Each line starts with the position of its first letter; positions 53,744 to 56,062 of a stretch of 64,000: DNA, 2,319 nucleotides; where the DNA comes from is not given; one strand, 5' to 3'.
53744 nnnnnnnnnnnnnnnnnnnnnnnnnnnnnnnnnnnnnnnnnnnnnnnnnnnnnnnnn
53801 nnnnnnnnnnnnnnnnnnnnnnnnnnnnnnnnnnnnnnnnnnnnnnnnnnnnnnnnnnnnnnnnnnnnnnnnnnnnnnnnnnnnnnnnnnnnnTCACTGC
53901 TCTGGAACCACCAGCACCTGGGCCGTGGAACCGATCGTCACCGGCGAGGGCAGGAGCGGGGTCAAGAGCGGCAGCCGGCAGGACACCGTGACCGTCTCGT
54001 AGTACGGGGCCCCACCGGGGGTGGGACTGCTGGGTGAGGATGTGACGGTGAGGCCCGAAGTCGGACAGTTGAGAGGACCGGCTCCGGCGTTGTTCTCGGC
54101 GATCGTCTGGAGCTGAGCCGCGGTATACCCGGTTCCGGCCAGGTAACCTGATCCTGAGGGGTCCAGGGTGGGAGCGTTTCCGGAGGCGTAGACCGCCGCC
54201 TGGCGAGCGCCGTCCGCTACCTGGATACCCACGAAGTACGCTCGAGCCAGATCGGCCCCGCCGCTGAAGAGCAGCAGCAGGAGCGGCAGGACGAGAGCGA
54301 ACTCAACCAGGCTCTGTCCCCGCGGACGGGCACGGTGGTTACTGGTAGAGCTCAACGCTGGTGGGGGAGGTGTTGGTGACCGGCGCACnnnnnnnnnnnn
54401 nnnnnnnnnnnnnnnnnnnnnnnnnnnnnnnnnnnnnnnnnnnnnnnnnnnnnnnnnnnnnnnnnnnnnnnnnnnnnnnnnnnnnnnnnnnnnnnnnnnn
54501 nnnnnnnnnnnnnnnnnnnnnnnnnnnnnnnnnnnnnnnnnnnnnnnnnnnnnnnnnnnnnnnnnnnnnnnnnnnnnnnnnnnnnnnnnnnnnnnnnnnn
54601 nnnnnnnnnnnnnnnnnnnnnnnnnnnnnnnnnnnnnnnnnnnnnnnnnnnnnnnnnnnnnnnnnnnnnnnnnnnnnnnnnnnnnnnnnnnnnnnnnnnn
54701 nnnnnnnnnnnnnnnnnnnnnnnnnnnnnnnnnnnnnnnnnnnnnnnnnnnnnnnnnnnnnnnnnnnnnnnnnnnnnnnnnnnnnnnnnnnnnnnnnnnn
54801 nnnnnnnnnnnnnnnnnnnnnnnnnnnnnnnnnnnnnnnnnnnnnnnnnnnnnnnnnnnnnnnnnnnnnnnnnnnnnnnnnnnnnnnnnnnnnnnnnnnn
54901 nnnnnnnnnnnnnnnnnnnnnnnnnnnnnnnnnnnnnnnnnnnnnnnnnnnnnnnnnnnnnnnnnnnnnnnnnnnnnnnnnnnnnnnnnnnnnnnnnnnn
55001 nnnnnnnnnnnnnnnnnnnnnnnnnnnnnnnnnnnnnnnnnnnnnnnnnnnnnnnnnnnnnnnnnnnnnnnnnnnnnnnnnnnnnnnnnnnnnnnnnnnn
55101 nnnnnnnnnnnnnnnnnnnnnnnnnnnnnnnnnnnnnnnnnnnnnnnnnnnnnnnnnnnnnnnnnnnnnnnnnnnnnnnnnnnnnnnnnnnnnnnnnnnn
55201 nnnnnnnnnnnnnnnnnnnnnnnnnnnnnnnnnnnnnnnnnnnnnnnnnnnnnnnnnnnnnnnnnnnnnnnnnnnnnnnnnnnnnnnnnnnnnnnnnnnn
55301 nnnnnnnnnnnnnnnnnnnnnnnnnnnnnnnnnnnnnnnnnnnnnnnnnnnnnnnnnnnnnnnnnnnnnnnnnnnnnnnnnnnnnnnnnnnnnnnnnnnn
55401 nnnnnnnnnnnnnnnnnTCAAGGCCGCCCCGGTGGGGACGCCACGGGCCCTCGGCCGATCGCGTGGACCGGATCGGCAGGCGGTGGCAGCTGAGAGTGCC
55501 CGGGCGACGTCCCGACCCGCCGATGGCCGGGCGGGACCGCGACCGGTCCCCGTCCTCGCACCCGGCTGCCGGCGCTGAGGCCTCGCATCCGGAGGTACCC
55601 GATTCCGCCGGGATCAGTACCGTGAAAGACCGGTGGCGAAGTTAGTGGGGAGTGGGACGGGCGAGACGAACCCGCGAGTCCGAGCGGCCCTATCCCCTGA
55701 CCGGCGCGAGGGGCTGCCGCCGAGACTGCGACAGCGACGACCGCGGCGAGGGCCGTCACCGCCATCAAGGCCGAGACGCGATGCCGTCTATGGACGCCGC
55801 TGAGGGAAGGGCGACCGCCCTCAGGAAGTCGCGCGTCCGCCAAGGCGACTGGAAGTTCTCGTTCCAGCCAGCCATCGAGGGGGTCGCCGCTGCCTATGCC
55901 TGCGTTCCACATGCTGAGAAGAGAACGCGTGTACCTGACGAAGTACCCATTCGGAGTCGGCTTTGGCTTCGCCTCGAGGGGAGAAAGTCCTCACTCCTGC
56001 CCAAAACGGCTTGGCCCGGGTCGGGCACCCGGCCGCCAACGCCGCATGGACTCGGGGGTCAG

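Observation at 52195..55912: Tad pseudopilin trio (TadG, TadE, TadE) embedded with an ECF sigma/anti-sigma pair and a paralogous single-pass membrane protein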

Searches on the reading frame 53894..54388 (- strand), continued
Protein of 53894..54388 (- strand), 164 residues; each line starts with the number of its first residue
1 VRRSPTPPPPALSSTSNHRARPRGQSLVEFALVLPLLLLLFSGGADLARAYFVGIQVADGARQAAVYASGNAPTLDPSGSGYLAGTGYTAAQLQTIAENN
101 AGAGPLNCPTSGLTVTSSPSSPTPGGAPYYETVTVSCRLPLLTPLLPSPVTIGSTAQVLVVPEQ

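Call 92: fold_search(model_id=the predicted structure, library=pdb)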
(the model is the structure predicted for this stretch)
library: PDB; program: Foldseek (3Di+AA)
matches with E <= 10: 186; with E <= 0.001: 0
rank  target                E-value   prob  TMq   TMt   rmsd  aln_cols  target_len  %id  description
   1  6yff_AA               3.1e-01  0.21  0.23  0.27   4.0        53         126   21  Virus-like particle of Beihai levi-like virus 21 (released 2020-09-02)
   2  8qvc_B                4.3e-01  0.15  0.16  0.19   4.1        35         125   20  Deinococcus aerius TR0125 C-glucosyl deglycosidase (CGD), wild type crystal cryoprotected with glycerol (released 2024-05-29)
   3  9ia2_B                4.9e-01  0.13  0.23  0.23   4.5        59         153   14  LpDEM from Escherichia coli (released 2025-12-10)
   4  9i9z_B                5.2e-01  0.09  0.20  0.20   4.1        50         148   16  LpDE from Escherichia coli (released 2025-12-10)
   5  4q35_B                6.4e-01  0.14  0.22  0.23   4.1        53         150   15  Structure of a membrane protein (released 2014-06-25)
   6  8i5w_A                8.3e-01  0.05  0.16  0.11   6.1        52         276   21  Crystal structure of the DHR-2 domain of DOCK10 in complex with Rac1 (released 2023-03-15)
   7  9xqd_a                8.9e-01  0.09  0.18  0.13   6.5        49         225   26  The structure of outer peripheral region in the phage phiKZ baseplate complex (released 2026-02-11)
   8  4nhr                  8.9e-01  0.04  0.17  0.18   5.7        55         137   16  Crystal structure of the outer membrane lipopolysaccharide transport protein LptE (RlpB) (released 2014-07-16)
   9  7omm_B                1.1e+00  0.08  0.22  0.25   4.6        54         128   11  Cryo-EM structure of N. gonorhoeae LptDE in complex with ProMacrobodies (MBPs have not been built de novo) (released 2022-05-04)
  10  5iv8_D                1.1e+00  0.07  0.22  0.22   4.2        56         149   20  The LPS Transporter LptDE from Klebsiella pneumoniae, core complex (released 2016-05-18)
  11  2qux_B                1.2e+00  0.08  0.20  0.24  11.4        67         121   12  PP7 coat protein dimer in complex with RNA hairpin (released 2007-12-18)
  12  6vfq_A                1.2e+00  0.08  0.21  0.08  10.1        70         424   13  Crystal structure of monomeric human protocadherin 10 EC1-EC4 (released 2020-03-11)
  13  3bf2                  1.2e+00  0.08  0.19  0.23   5.9        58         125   14  Crystal structure of the A1KSW9_NEIMF protein from Neisseria meningitidis. Northeast Structural Genomics Consortium targ (released 2007-12-04)
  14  8f2n_E                1.2e+00  0.04  0.17  0.08   5.8        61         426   10  Phi-29 partially-expanded fiberless prohead (released 2023-11-15)
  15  4n4r_B                1.2e+00  0.11  0.23  0.23   3.9        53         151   17  Structure basis of lipopolysaccharide biogenesis (released 2014-06-25)
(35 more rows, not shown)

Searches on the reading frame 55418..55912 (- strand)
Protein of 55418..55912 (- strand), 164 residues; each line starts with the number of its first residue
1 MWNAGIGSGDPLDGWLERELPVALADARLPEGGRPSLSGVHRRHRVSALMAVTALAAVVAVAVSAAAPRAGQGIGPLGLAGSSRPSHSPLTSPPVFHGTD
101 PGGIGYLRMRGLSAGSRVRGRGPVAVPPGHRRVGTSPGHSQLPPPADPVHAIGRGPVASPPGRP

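Call 3: search_protein_families(library=pfam, proteins=[window:55418-55912:-], max_evalue=1)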
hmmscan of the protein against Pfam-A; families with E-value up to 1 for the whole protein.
window:55418-55912:- (164 aa): 0 families

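Call 4: search_protein_families(library=ncbifam, proteins=[window:55418-55912:-], max_evalue=1)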
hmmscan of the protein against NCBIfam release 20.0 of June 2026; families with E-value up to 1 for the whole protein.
window:55418-55912:- (164 aa): 0 families
